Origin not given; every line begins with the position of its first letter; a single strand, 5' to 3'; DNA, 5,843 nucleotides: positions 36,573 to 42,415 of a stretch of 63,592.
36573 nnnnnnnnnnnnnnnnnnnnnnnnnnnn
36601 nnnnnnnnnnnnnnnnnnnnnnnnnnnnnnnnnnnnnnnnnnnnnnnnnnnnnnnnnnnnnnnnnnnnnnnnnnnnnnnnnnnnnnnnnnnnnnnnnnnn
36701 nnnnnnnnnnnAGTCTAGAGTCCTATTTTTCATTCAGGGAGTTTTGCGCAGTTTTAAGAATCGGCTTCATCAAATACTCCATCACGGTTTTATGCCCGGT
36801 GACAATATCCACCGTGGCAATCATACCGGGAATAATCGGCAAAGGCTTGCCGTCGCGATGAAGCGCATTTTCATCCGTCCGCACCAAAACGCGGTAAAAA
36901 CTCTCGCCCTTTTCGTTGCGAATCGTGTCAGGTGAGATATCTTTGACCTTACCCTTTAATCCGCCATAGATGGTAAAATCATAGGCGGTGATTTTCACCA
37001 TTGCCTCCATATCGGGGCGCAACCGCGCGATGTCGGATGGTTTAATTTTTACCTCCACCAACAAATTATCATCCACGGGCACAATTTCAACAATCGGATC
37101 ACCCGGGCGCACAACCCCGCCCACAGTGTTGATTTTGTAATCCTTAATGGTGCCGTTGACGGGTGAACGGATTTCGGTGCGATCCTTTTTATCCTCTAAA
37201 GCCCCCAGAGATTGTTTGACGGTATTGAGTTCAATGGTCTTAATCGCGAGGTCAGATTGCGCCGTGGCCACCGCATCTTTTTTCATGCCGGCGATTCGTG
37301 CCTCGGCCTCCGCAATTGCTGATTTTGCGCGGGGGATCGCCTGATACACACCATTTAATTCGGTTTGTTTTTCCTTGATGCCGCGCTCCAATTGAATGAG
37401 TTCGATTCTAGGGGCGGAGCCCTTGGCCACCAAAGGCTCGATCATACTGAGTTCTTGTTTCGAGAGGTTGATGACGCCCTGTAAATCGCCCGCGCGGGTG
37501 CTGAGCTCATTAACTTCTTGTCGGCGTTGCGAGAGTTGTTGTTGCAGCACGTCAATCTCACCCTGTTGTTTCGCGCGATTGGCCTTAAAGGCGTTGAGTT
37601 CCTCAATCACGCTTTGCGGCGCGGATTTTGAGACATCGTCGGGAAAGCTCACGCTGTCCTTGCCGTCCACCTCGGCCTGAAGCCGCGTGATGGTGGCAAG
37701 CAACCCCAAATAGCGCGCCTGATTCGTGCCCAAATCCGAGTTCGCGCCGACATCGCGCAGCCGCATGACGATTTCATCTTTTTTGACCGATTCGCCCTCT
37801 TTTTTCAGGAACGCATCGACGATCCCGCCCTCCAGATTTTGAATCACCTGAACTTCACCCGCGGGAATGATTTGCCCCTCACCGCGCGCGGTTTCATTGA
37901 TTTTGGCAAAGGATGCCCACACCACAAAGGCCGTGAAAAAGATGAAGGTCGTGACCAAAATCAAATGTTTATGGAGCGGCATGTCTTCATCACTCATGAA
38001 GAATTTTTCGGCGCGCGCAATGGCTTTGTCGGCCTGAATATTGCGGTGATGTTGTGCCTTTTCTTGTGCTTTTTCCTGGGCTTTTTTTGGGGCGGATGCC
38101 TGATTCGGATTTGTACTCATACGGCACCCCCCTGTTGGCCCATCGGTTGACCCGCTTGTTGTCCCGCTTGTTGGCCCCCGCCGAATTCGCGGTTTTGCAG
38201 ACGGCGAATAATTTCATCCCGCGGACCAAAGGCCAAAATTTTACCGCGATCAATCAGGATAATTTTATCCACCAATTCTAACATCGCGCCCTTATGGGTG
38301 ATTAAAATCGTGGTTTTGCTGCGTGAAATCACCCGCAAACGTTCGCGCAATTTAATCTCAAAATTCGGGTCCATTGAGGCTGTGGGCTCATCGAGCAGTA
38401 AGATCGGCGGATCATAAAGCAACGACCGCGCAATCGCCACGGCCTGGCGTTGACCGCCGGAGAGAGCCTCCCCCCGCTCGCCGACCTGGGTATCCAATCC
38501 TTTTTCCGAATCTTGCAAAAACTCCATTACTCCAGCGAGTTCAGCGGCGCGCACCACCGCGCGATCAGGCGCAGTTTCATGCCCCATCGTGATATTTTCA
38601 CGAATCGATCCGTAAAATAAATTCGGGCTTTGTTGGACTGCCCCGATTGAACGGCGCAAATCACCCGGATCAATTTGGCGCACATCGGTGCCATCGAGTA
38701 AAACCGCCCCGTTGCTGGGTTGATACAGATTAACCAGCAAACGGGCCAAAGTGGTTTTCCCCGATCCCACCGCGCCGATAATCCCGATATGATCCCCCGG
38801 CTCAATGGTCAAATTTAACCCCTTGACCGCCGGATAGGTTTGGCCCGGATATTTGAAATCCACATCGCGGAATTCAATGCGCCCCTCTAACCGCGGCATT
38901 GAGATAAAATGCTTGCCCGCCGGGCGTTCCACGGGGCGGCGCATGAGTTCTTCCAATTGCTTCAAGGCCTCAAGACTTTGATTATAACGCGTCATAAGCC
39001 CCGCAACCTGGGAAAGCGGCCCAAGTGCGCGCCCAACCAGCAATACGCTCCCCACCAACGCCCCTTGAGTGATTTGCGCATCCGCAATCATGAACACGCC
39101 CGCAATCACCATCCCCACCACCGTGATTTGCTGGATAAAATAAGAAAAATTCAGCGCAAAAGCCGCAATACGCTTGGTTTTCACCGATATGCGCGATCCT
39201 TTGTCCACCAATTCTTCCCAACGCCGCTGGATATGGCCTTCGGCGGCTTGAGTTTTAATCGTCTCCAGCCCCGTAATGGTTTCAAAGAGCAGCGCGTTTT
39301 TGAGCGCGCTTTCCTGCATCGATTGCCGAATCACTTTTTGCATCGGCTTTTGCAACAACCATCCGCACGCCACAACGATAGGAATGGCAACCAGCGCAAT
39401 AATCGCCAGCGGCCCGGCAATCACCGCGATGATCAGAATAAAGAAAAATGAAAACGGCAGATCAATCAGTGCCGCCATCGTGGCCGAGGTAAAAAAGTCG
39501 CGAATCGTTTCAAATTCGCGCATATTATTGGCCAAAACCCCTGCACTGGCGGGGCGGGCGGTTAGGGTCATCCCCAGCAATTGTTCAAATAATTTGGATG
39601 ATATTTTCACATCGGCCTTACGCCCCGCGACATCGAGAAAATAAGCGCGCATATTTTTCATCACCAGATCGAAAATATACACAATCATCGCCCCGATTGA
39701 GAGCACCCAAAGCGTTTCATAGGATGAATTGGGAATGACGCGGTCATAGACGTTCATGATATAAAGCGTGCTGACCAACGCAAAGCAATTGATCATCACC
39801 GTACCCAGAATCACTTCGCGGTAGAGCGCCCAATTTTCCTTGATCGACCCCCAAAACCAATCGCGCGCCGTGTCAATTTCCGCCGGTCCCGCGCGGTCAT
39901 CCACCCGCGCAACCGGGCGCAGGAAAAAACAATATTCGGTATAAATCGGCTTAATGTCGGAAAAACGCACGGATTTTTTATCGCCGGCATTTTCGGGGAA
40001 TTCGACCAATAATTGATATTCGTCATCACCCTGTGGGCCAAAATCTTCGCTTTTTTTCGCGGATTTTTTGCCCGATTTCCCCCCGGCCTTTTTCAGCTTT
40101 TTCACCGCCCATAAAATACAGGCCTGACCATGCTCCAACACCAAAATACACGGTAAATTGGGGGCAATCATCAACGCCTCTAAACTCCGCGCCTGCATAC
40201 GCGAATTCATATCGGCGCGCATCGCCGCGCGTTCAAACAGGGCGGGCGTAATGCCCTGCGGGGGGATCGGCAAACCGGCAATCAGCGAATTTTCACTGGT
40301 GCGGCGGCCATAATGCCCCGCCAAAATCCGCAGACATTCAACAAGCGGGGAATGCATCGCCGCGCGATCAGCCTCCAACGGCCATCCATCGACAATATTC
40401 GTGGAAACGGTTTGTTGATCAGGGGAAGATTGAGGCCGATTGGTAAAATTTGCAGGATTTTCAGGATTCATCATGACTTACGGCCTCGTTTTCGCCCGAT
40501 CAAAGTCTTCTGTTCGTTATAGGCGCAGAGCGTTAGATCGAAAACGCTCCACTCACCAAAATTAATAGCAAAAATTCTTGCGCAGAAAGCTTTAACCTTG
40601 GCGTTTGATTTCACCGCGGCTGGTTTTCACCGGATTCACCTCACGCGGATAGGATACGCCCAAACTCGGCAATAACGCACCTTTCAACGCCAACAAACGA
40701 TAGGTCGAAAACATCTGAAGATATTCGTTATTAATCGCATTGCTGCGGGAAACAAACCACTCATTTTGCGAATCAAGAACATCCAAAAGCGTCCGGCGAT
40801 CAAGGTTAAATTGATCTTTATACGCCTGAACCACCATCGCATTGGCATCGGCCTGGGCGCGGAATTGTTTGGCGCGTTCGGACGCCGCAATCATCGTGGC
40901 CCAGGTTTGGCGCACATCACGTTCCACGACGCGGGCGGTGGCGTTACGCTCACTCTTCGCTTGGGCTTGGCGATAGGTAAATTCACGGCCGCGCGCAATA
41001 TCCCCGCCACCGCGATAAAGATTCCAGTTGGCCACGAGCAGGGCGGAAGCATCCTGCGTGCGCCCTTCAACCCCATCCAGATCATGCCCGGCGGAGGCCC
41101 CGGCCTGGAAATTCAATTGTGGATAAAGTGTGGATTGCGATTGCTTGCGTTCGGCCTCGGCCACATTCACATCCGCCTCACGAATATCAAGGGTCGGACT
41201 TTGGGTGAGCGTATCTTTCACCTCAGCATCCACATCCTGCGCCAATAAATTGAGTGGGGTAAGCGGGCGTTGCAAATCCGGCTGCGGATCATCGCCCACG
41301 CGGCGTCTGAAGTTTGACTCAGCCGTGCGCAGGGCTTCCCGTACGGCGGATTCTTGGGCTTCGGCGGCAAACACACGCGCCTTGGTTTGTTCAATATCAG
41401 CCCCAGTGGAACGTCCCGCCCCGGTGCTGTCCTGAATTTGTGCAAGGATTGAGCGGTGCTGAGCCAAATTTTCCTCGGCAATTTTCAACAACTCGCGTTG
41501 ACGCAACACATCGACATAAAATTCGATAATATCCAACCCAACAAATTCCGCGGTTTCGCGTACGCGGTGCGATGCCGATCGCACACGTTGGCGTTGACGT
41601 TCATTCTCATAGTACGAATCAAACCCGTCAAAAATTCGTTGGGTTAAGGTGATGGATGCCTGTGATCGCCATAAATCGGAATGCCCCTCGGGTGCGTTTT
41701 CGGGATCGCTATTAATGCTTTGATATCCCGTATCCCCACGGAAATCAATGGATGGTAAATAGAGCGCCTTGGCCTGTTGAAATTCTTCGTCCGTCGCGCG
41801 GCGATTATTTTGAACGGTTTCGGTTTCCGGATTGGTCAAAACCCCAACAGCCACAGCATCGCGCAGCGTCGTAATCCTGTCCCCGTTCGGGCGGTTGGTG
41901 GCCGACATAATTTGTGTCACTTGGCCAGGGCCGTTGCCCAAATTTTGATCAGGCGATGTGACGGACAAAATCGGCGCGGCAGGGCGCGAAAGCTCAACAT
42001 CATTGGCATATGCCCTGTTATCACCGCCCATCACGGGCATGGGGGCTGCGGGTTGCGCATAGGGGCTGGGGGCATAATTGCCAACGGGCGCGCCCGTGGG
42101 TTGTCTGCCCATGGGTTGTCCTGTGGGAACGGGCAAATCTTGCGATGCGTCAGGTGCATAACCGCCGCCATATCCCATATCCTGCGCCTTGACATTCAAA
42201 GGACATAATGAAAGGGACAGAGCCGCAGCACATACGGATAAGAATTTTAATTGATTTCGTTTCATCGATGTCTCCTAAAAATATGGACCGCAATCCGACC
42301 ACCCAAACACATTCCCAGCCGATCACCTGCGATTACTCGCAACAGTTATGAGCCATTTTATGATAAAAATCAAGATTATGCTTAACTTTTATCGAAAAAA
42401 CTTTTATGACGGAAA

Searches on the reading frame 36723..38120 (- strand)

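Call 30: search_protein_families(library=pfam, proteins=[window:36723-38120:-], max_evalue=0.00001)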
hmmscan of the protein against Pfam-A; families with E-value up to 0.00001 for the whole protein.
window:36723-38120:- (465 aa): 2 families
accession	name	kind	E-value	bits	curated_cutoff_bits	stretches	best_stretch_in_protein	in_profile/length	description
PF13437.12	HlyD_3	-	1.6e-17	64.6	22.2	1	317-432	2-106/106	HlyD family secretion protein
PF16576.10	HlyD_D23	-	4.2e-08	33.2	30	1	283-398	78-187/214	Barrel-sandwich domain of CusB or HlyD membrane-fusion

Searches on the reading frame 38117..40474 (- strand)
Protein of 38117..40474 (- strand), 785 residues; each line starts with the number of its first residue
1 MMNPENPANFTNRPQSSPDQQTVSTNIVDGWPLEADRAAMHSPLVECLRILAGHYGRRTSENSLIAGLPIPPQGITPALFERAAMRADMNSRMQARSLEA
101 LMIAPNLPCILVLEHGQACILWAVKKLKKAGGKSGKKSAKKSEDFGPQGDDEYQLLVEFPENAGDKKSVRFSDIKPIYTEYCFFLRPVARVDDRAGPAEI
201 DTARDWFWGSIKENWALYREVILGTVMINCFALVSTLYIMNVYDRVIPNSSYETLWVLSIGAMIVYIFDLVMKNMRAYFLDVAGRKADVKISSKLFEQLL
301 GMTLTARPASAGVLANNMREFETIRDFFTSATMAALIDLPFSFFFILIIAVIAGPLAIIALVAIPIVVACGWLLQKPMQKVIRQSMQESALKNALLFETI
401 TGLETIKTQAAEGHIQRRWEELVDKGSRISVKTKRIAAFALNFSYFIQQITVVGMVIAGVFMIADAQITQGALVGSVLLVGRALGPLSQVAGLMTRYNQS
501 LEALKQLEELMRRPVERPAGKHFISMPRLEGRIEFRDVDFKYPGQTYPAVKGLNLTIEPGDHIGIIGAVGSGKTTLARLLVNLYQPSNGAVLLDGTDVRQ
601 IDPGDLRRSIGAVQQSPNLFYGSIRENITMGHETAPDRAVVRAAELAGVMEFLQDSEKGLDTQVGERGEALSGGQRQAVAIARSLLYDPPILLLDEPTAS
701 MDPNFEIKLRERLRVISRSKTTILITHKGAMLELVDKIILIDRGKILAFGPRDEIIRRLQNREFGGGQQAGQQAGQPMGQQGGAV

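Call 30: search_protein_families(library=pfam, proteins=[window:38117-40474:-], max_evalue=0.00001)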
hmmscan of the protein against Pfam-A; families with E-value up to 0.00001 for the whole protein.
window:38117-40474:- (785 aa): 3 families
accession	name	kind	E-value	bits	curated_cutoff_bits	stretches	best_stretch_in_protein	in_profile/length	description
PF00005.33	ABC_tran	-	3.3e-32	112.4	25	1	551-699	2-137/137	ABC transporter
PF00664.28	ABC_membrane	-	1.3e-26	94.4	28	1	222-480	5-267/274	ABC transporter transmembrane region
PF13304.12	AAA_21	-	1.5e-08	35.6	27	0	671-727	238-298/304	AAA domain, putative AbiEii toxin, Type IV TA system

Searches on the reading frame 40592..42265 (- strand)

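Call 31: search_protein_families(library=pfam, proteins=[window:40592-42265:-], max_evalue=0.00001)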
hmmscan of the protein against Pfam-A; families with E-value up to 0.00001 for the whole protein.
window:40592-42265:- (557 aa): 1 family
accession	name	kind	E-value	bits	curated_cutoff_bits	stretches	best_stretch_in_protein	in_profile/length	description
PF02321.23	OEP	-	9.9e-40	136.8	22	2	141-323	8-186/187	Outer membrane efflux protein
